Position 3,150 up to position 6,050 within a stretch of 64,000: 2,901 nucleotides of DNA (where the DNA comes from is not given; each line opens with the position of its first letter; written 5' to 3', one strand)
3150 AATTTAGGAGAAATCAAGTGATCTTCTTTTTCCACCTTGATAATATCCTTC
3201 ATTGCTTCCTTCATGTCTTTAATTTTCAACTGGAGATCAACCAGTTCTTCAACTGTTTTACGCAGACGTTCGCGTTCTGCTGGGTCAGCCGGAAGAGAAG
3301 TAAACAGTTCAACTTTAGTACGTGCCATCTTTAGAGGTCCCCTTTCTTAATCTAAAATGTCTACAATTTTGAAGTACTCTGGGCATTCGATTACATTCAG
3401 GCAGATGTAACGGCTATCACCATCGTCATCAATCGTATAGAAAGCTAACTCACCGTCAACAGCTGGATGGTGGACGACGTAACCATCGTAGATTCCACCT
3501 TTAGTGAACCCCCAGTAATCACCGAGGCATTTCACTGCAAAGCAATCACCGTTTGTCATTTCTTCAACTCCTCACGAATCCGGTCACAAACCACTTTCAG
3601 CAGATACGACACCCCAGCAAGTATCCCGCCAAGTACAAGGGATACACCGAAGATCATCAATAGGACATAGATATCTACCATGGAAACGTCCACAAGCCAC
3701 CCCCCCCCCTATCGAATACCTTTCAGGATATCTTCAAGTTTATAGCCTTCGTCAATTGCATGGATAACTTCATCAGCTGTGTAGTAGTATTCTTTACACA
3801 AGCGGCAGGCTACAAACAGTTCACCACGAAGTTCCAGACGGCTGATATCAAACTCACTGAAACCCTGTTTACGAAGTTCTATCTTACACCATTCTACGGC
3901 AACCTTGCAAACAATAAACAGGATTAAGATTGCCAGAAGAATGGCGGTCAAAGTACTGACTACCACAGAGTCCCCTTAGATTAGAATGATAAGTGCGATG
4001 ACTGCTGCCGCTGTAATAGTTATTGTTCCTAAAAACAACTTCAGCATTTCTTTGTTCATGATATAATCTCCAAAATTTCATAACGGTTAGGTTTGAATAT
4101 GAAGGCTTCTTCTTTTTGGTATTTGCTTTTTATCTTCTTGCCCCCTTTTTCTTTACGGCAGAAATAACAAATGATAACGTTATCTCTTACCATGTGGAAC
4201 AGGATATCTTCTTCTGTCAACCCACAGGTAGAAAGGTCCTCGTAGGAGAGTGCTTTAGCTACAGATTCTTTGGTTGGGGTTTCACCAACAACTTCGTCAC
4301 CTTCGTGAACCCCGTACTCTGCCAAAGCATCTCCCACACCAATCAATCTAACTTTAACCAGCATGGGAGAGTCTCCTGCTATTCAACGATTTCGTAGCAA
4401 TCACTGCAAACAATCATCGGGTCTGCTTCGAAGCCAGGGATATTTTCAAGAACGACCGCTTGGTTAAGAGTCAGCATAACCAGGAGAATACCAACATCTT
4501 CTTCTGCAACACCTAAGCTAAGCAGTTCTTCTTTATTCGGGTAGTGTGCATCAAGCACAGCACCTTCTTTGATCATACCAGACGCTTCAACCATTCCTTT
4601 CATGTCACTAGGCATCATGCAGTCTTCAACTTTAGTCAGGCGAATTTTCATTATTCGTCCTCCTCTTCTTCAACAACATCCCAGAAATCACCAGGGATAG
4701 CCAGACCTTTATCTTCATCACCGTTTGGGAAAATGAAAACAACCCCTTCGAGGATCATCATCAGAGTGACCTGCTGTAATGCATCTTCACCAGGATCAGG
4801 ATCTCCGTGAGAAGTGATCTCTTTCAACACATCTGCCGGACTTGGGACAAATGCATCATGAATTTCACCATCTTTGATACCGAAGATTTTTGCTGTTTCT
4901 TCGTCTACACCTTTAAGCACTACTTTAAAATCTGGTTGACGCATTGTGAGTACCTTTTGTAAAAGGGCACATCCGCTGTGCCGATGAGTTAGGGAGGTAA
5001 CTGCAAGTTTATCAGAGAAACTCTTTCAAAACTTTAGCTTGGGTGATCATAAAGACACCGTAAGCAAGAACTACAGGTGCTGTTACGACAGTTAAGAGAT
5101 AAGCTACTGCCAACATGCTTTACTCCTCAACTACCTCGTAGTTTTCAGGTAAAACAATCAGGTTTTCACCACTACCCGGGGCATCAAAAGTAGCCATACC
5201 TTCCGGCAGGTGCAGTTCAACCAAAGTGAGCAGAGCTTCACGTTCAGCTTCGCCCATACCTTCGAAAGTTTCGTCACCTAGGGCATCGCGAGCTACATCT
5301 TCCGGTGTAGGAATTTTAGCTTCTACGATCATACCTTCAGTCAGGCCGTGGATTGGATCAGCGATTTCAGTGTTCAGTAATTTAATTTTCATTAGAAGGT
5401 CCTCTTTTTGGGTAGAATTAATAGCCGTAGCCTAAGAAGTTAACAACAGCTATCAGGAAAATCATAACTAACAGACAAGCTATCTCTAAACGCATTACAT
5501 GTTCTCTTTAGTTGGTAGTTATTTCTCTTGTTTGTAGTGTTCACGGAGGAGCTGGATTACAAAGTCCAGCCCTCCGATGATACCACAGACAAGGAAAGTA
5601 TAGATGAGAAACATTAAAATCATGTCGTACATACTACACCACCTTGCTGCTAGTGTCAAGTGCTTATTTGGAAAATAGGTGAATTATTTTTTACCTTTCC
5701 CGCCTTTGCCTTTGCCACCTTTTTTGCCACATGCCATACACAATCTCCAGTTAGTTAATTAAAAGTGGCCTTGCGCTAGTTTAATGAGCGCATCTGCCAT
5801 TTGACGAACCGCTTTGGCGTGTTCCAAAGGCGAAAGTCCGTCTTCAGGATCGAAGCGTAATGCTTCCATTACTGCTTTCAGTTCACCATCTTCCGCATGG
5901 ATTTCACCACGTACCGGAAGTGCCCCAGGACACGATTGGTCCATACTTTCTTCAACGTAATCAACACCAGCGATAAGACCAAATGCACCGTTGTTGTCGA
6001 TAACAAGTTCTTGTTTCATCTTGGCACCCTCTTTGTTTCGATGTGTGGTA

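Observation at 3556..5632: Cluster of five unannotated tiny hydrophobic peptide genes (25-41 aa)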

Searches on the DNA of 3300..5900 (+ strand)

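Call 3: search_dna_similar(query=window:3300-5900:+, collection=phages, mode=near, max_rows=30)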
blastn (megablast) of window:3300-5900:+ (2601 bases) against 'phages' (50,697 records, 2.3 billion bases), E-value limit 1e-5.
No match.

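Call 5: search_dna_similar(query=window:3300-5900:+, collection=phages, mode=distant, max_rows=30)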
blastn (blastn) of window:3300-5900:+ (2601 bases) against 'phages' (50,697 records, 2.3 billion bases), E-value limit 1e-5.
Records with a match: 101; places in all: 101; records where one place covers at least 80% of the query: 0.
Best place of each record, by identity: 60-80% 101.
By first word of the organism name: Escherichia 84; Campylobacter 13; Phage 2; Vequintavirinae 1; Shigella 1.
By host as written in the record: Escherichia coli 27; Campylobacter jejuni 12; - 11; Escherichia coli K-12 11; Escherichia coli K-12 MG1655 11; Escherichia coli O157:H7 6; Escherichia coli O177 3; Escherichia coli NCCP 13930 2; and 16 more.
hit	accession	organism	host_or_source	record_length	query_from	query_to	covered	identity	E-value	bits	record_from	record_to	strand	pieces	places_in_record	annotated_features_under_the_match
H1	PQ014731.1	Escherichia phage VB-EcoM-WM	Escherichia coli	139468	1821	2152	13%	67.4%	3e-13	84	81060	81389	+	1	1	sigma 54 modulation factor | hypothetical protein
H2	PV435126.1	Escherichia phage EPFV3-03/2025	Escherichia coli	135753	1821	2152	13%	66.9%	1e-10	75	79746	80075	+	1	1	hypothetical protein (x2)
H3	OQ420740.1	Escherichia phage B9-1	Escherichia coli MTCC 901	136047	1821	2152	13%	66.6%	1e-10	75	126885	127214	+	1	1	hypothetical protein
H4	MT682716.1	Escherichia phage vB_EcoM_Gotham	-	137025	1821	2152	13%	66.5%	1e-10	76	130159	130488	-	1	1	hypothetical protein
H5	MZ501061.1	Escherichia phage EduardKellenberger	Escherichia coli K-12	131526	1821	2152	13%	66.5%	1e-10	76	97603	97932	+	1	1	hypothetical protein (x2)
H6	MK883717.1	Escherichia phage vB_EcoM-ECP26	Escherichia coli NCCP 13930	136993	1821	2152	13%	66.3%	6e-9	71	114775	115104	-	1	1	sigma 54 modulation factor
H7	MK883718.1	Escherichia phage vB_EcoM-ECP32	Escherichia coli NCCP 13930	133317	1821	2152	13%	66.3%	6e-9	71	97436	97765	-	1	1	sigma 54 modulation factor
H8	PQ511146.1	Escherichia phage NHEP1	Escherichia coli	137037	1821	2152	13%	66.3%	6e-9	71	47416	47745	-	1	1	hypothetical protein (x2)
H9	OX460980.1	Vequintavirinae sp. EcoIv14a_Aya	wastewater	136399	1821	2152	13%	66.2%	2e-9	72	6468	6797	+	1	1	record has no annotation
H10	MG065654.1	Campylobacter phage C15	Campylobacter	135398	1821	2152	13%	65.9%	2e-9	72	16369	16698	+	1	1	record has no annotation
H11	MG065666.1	Campylobacter phage A12a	Campylobacter jejuni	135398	1821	2152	13%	65.9%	2e-9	72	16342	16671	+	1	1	record has no annotation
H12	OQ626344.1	Escherichia phage S127 BCL3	Escherichia coli O157:H7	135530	1821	2152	13%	65.9%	2e-9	72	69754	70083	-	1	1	sigma 54 modulation factor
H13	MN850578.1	Escherichia phage nomo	Escherichia coli K-12 MG1655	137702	1821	2152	13%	65.9%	7e-8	67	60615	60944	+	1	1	sigma 54 modulation factor | hypothetical protein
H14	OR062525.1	Escherichia phage vB_EcoM_10C2_SA_NWU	Escherichia coli O177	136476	1821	2152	13%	65.9%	7e-8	67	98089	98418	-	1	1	hypothetical protein (x2)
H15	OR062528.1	Escherichia phage vB_EcoM_12A_SA_NWU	Escherichia coli O177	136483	1821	2152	13%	65.9%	7e-8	67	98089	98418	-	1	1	hypothetical protein (x2)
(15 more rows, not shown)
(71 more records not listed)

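Call 8: get_annotated_region(hit=H1, flank=3500)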
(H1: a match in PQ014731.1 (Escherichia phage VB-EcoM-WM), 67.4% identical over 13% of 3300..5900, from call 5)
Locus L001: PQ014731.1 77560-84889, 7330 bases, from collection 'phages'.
description: Escherichia phage VB-EcoM-WM, complete genome.
organism: Escherichia phage VB-EcoM-WM (NCBI taxid 3230418)
taxonomy: Viruses
host: Escherichia coli; source: cow; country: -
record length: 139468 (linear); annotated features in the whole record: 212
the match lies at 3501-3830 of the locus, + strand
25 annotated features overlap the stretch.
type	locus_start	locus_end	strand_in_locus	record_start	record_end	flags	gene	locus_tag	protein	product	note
CDS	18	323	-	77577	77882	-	-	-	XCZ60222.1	transcriptional regulator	-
CDS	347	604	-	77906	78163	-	-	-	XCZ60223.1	hypothetical protein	-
CDS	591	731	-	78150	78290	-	-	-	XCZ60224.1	hypothetical protein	-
CDS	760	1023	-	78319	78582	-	-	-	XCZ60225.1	hypothetical protein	-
CDS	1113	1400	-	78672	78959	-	-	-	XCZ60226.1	hypothetical protein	-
CDS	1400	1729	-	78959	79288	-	-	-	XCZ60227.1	hypothetical protein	-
CDS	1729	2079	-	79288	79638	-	-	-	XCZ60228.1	hypothetical protein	-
CDS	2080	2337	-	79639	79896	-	-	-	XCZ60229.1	non-specific endonuclease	-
CDS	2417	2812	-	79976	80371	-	-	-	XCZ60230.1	hypothetical protein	-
CDS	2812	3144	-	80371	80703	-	-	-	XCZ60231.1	hypothetical protein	-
CDS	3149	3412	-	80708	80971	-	-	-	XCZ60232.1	hypothetical protein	-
CDS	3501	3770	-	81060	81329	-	-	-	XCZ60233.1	sigma 54 modulation factor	-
CDS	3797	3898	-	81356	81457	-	-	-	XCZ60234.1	hypothetical protein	-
CDS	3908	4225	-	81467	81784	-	-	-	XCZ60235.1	ribosome-associated translation inhibitor RaiA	-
CDS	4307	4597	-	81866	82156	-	-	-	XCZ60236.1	hypothetical protein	-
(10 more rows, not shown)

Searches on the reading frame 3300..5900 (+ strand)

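Call 57: search_protein_families(library=ncbifam, proteins=[L001:3908-4225:-], max_evalue=1)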
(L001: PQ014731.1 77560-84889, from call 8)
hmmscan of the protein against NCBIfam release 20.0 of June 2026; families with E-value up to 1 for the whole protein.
L001:3908-4225:- (105 aa): 5 families
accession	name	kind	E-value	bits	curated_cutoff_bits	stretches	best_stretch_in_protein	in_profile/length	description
NF007780.0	PRK10470.1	equivalog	4.5e-15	55.8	125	1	1-89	1-89/95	ribosome hibernation promoting factor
TIGR00741.1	yfiA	equivalog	6e-12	45.9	40.9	1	1-91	1-94/102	ribosome hibernation-promoting factor, HPF/YfiA family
NF040786.1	LysR_Sec_metab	equivalog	0.0035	16.4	250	1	38-101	32-95/298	selenium metabolism-associated LysR family transcriptional regulator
NF007654.0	PRK10324.1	equivalog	0.0042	17.6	158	1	3-91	3-91/113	ribosome-associated translation inhibitor RaiA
NF045613.1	PA1571_fam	equivalog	0.0048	17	35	0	39-61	11-33/52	PA1571 family protein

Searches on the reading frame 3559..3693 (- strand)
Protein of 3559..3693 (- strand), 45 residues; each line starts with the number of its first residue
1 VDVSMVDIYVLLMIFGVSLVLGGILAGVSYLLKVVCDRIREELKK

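Call 14: search_protein_families(library=phrogs, proteins=[window:3559-3693:-], max_evalue=1)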
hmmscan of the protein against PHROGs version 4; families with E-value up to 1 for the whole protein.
seq(45 aa): 0 families

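Call 15: search_protein_families(library=pfam, proteins=[window:3559-3693:-], max_evalue=1)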
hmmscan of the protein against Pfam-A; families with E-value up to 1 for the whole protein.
seq(45 aa): 1 family
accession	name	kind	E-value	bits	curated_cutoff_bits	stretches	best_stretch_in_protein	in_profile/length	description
PF06305.16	LapA_dom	-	0.035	14.5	28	1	10-44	22-50/64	Lipopolysaccharide assembly protein A domain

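Call 31: find_homologous_proteins(query=window:3559-3693:-, max_evalue=1)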
Query seq(45 aa) (45 aa): 6 proteins with E <= 1 among 6 candidates.
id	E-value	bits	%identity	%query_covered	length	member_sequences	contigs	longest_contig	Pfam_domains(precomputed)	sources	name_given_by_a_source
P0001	4.7e-18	80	96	100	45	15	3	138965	-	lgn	-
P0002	3.2e-17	78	91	100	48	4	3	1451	-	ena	-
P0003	1.7e-16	76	100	91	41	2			-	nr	nr:MAG TPA: Lipopolysaccharide assembly protein A domain [Caudoviricetes sp.]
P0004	6.5e-16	74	89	100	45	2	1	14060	-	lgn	-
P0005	4.6e-14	68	84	100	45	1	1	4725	-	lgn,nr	nr:MAG TPA: Lipopolysaccharide assembly protein A domain [Caudoviricetes sp.]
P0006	1.8e-11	60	78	100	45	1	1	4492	-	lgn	-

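Call 37: find_encoding_contigs(protein=P0006, flank=4000, max_places=4)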
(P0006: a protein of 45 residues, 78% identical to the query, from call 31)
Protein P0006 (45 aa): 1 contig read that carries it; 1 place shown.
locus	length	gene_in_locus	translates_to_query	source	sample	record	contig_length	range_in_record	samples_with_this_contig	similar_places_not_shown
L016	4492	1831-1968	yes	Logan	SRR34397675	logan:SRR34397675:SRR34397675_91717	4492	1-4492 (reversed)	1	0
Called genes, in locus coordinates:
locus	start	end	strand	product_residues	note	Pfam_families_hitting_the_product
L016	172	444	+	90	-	-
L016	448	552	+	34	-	-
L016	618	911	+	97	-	-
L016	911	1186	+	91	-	-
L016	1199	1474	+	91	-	-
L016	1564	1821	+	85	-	-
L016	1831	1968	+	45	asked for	-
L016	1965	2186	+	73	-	-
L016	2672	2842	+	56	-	-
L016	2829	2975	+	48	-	-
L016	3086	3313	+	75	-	-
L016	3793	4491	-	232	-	?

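Call 57: search_protein_families(library=ncbifam, proteins=[window:3559-3693:-], max_evalue=1)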
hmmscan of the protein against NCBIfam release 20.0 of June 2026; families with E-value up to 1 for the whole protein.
seq(45 aa): 2 families
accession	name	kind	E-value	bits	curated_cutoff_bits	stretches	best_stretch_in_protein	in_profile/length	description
NF003752.0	PRK05346.2-3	equivalog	0.011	14.8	617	1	8-37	13-42/316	Na(+)-translocating NADH-quinone reductase subunit C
TIGR01938.1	nqrC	equivalog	0.047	13.3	144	1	8-35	5-32/251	NADH:ubiquinone reductase (Na(+)-transporting) subunit C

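Call 82: list_cluster_members(proteins=[window:3559-3681:-, window:3559-3693:-, window:3979-4059:-, window:5015-5116:-, window:5421-5495:-, window:5522-5632:-])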
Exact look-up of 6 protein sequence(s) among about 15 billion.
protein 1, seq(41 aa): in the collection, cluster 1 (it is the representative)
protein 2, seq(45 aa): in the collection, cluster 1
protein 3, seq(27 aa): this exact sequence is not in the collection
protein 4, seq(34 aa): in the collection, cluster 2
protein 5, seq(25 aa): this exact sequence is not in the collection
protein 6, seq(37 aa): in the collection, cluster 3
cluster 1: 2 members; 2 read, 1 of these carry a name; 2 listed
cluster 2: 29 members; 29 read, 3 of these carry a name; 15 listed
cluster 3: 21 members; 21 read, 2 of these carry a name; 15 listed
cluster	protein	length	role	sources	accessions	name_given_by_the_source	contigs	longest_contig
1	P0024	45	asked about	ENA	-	-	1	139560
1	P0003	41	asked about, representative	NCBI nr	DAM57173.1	MAG TPA: Lipopolysaccharide assembly protein A domain [Caudoviricetes sp.]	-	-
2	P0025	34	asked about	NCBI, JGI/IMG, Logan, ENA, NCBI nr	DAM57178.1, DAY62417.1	hypothetical protein | MAG TPA: vacuolar ATP synthase subunit S1 [Caudoviricetes sp.]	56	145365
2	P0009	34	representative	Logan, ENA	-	-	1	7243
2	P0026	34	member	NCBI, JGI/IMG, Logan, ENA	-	hypothetical protein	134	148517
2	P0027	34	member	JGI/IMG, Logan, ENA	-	hypothetical protein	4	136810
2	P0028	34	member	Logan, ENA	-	-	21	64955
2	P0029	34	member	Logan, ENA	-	-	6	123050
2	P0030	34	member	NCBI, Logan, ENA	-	-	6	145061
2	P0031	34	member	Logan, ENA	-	-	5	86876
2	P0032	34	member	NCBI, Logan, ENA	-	-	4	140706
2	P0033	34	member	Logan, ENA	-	-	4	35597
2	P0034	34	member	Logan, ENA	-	-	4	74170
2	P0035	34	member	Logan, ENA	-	-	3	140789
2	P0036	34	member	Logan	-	-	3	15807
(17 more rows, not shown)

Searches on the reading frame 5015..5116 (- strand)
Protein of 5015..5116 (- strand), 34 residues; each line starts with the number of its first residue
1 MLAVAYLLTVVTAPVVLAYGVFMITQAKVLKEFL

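Call 14: search_protein_families(library=phrogs, proteins=[window:5015-5116:-], max_evalue=1)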
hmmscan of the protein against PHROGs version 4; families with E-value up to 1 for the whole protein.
seq(34 aa): 1 family
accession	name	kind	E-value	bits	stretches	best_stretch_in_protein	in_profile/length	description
phrog_14601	-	unknown function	0.062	14.2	1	9-27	29-47/61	-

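Call 15: search_protein_families(library=pfam, proteins=[window:5015-5116:-], max_evalue=1)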
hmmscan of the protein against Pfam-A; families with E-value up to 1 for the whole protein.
seq(34 aa): 0 families

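Call 40: search_protein_representatives(protein=window:5015-5116:-)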
Query: 34 residues. Proteins with E-value up to 0.001 (for the whole library): 2; up to 1e-10: 1; up to 1e-30: 0. The best 2 are listed.
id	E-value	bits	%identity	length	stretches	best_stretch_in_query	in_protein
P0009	6.7e-11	55.0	94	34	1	1-34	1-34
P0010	1.6e-07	45.0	100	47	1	1-27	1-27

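Call 57: search_protein_families(library=ncbifam, proteins=[window:5015-5116:-], max_evalue=1)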
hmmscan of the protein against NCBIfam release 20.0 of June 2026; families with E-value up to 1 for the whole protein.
seq(34 aa): 1 family
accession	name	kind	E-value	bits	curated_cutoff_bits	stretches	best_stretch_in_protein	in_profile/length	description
NF045580.1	symport_access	equivalog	0.36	11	35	1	3-22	10-29/33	symporter small accessory protein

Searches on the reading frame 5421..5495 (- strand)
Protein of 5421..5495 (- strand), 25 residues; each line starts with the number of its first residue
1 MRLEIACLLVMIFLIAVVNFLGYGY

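Call 14: search_protein_families(library=phrogs, proteins=[window:5421-5495:-], max_evalue=1)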
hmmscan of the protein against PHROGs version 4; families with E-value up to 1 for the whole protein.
seq(25 aa): 2 families
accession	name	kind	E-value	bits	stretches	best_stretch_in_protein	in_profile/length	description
phrog_15151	-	unknown function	5.8e-06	27.2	1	3-25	11-33/33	-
phrog_34326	-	unknown function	0.1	13.6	1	4-21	6-23/50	-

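Call 15: search_protein_families(library=pfam, proteins=[window:5421-5495:-], max_evalue=1)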
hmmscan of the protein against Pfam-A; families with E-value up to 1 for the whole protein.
seq(25 aa): 1 family
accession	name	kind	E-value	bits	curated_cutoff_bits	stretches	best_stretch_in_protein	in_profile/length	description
PF15706.10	TMEM132_C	-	0.37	11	27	1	3-20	39-56/87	TMEM132 C-terminal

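Call 46: search_dna_similar(query=window:5421-5495:-, collection=phages, mode=protein, max_rows=25, rows=spread, max_evalue=1)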
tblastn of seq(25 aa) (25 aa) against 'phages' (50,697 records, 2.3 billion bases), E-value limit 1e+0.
No match.

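Call 57: search_protein_families(library=ncbifam, proteins=[window:5421-5495:-], max_evalue=1)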
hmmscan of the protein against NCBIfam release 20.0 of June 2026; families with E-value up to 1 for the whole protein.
seq(25 aa): 0 families
